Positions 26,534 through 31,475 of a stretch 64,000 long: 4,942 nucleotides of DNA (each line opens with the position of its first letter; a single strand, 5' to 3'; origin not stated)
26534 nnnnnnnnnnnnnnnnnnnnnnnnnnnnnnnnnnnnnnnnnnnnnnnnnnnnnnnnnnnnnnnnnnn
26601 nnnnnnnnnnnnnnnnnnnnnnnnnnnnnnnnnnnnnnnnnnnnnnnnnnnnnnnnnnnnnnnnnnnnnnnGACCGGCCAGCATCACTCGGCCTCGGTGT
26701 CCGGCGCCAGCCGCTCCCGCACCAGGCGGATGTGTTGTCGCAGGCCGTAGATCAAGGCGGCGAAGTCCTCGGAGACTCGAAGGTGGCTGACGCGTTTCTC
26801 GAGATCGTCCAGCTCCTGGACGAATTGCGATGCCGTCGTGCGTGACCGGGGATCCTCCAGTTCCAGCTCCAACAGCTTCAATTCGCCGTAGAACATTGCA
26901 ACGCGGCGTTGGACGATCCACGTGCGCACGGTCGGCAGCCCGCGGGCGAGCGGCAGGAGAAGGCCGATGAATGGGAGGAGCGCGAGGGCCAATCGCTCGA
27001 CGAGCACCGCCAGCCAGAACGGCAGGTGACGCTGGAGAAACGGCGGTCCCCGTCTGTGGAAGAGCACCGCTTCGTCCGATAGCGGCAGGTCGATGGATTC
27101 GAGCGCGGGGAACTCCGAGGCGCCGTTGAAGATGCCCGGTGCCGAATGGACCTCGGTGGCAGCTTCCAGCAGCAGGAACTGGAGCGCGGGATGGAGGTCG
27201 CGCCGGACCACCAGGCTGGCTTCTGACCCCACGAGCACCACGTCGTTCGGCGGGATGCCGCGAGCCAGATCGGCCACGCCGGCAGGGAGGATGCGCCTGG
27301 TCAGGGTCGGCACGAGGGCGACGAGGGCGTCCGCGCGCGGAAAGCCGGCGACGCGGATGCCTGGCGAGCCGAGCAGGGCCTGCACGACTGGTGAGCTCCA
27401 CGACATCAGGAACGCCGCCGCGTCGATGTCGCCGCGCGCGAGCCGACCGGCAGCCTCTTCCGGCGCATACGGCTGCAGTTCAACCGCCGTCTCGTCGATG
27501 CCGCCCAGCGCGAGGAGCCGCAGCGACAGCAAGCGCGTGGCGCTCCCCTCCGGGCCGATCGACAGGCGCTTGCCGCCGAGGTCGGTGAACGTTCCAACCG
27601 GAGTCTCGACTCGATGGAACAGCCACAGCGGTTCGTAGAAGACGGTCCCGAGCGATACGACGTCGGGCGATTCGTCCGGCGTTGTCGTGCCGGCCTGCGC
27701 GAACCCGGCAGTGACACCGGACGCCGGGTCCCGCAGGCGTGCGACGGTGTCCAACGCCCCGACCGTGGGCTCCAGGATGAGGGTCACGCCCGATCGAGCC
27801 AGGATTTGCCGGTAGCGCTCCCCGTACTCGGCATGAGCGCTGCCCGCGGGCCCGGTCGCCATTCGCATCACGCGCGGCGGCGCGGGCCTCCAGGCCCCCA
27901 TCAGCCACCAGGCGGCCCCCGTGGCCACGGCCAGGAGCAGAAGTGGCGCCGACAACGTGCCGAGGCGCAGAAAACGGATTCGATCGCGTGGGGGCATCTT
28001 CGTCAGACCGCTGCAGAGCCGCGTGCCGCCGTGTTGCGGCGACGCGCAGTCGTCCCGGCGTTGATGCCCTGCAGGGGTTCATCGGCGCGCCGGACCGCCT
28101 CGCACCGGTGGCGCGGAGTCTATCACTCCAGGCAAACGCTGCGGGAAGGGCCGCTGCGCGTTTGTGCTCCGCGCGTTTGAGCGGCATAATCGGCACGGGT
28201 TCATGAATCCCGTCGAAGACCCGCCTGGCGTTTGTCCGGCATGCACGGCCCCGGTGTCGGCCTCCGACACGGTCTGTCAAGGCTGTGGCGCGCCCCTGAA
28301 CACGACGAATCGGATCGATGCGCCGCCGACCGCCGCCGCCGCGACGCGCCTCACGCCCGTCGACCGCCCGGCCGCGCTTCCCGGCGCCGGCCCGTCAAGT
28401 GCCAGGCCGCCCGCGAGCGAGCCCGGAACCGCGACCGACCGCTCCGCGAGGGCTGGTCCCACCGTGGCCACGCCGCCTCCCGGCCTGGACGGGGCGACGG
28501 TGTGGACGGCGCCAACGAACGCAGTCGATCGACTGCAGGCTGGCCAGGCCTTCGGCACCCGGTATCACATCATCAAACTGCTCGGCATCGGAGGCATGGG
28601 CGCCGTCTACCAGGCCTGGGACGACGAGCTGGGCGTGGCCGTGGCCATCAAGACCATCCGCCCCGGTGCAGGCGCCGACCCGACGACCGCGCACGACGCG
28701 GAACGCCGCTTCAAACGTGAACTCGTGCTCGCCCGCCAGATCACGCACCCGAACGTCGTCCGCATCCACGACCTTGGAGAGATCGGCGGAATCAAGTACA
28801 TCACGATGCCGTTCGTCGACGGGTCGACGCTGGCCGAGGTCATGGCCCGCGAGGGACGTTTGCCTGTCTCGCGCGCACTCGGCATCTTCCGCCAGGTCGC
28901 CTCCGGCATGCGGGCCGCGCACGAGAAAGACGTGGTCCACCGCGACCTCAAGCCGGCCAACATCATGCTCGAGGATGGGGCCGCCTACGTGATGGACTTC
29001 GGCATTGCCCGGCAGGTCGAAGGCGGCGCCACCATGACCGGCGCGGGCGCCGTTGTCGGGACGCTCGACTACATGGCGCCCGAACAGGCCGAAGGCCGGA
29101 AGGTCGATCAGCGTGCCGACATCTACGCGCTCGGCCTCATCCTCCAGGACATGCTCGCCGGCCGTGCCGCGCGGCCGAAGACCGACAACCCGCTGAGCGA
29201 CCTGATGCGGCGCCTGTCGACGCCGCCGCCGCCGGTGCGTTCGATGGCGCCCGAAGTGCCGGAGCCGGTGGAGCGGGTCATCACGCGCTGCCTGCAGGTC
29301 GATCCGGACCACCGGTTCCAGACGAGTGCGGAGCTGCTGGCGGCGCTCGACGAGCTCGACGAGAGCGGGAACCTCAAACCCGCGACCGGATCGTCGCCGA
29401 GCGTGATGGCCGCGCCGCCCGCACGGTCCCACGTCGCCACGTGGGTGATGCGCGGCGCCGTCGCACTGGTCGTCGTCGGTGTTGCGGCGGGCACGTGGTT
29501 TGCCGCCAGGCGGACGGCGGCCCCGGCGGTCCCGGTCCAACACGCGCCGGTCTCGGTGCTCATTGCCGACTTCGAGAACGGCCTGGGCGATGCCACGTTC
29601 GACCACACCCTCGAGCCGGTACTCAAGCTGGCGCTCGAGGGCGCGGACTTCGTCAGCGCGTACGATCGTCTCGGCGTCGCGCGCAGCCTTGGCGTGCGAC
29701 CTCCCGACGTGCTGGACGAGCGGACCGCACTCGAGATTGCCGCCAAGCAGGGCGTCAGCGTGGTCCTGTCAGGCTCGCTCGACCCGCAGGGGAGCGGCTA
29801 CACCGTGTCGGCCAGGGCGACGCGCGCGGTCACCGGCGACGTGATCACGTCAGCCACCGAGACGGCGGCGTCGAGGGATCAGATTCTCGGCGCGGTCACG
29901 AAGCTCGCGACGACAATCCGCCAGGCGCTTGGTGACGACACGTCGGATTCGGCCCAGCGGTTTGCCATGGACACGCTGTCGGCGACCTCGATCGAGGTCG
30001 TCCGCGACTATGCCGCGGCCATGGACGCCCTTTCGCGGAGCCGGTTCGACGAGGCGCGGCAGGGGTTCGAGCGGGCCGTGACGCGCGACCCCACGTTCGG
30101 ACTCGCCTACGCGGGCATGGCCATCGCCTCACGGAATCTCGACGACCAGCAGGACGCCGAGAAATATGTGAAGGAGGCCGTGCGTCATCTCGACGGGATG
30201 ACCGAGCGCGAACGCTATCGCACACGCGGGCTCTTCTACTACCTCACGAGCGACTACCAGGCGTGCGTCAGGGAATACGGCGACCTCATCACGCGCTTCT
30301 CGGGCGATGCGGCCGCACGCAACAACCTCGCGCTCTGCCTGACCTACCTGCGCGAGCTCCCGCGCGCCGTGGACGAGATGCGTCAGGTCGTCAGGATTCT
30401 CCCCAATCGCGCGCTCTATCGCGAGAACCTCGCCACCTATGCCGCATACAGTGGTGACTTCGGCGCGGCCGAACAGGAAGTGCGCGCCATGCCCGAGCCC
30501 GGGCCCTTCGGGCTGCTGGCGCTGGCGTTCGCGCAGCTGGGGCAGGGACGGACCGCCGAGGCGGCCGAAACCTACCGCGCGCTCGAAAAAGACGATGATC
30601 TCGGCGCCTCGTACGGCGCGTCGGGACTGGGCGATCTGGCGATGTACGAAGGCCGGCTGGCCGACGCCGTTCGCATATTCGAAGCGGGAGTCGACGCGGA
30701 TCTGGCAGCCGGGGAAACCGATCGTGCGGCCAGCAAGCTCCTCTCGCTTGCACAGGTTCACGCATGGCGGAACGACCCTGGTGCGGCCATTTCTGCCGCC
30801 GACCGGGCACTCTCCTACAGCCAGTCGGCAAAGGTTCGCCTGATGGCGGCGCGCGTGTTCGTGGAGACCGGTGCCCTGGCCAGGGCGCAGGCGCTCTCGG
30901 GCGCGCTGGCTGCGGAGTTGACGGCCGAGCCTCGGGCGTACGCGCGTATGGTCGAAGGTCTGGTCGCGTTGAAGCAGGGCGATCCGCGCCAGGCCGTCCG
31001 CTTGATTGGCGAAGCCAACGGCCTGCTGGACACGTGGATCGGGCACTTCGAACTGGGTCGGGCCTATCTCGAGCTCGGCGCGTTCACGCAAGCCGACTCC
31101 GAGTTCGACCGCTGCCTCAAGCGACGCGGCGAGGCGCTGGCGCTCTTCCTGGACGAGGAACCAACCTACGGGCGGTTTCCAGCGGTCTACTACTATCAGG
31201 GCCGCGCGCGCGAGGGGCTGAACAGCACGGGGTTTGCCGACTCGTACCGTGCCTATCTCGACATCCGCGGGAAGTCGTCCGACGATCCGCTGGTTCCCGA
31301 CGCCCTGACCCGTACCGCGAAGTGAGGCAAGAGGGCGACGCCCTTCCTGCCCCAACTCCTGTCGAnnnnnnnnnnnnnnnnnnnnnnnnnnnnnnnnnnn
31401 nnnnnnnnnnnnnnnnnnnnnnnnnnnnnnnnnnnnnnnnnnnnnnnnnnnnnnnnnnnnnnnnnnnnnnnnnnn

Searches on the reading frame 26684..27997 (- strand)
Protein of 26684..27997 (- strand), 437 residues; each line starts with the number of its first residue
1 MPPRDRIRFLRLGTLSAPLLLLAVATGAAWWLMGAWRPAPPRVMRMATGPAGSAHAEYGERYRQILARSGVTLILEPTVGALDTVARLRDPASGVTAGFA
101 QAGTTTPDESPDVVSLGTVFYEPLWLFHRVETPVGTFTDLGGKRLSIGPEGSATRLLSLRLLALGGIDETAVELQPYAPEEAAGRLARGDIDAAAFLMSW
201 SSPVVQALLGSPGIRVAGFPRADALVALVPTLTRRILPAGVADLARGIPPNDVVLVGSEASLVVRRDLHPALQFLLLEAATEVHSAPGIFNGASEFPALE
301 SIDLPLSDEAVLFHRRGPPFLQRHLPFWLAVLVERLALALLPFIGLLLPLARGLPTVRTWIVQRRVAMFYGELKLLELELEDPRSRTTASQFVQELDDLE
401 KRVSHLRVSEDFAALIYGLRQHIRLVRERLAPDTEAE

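Call 74: search_protein_families(library=pfam, proteins=[window:26684-27997:-], max_evalue=0.0001)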
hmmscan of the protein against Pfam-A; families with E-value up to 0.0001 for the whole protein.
window:26684-27997:- (437 aa): 2 families
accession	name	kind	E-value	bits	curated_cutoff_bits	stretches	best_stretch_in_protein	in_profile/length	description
PF16868.10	NMT1_3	-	3.7e-13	50.2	27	1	114-282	83-249/289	NMT1-like family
PF09084.16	NMT1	-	1.5e-05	25.5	20.5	1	108-203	58-154/216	NMT1/THI5 like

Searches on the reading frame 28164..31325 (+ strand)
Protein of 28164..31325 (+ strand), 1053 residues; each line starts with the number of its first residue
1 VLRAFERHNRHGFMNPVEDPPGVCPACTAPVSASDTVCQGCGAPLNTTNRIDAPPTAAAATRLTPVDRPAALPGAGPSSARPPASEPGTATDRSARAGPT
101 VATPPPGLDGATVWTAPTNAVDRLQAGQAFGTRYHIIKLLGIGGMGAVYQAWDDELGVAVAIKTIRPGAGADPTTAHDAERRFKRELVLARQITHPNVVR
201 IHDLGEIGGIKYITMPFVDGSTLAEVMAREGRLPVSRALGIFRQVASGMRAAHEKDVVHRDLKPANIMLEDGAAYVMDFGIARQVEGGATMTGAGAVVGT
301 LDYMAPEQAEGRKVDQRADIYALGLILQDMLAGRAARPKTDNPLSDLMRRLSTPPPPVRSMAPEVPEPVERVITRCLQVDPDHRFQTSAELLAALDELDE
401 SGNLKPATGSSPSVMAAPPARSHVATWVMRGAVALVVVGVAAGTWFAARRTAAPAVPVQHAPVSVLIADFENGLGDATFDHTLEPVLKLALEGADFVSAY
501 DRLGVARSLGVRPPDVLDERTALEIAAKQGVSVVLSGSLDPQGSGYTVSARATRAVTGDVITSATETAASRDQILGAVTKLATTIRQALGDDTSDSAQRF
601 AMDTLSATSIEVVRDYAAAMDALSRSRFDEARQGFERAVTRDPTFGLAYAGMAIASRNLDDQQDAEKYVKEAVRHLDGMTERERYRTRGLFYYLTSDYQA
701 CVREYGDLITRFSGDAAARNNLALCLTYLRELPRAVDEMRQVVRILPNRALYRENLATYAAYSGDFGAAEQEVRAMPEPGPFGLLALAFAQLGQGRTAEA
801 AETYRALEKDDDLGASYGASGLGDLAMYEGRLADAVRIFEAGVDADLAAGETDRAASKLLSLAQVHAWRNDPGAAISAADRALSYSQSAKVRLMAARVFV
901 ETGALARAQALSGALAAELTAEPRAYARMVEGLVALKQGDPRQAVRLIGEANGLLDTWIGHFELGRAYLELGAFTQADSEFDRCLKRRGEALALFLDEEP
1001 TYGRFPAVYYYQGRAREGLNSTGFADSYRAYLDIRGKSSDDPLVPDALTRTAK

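Call 74: search_protein_families(library=pfam, proteins=[window:28164-31325:+], max_evalue=0.0001)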
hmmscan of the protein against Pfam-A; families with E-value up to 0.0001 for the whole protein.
window:28164-31325:+ (1053 aa): 9 families
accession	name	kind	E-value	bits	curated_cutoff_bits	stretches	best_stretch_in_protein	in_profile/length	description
PF00069.31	Pkinase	-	2.8e-44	151.9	31.7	1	134-387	1-254/263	Protein kinase domain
PF07714.23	PK_Tyr_Ser-Thr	-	2.3e-30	106.2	23.1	1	136-386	3-250/258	Protein tyrosine and serine/threonine kinase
PF07719.23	TPR_2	-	4.3e-11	42.5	27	0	960-987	3-30/34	Tetratricopeptide repeat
PF13432.12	TPR_16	-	2.1e-10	41.3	32.7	0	931-977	3-50/65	Tetratricopeptide repeat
PF14559.12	TPR_19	-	4.7e-09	36.9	25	0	870-926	5-62/68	Tetratricopeptide repeat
PF00515.34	TPR_1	-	2.2e-07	30.8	27.8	0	624-645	13-34/34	Tetratricopeptide repeat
PF13428.12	TPR_14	-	8e-07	29.6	23.5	0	859-897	4-43/44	Tetratricopeptide repeat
PF13181.12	TPR_8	-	1.3e-06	28.5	25.7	0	962-987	5-30/34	Tetratricopeptide repeat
PF13431.12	TPR_17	-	7.4e-05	23.2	24.4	0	635-666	2-33/34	Tetratricopeptide repeat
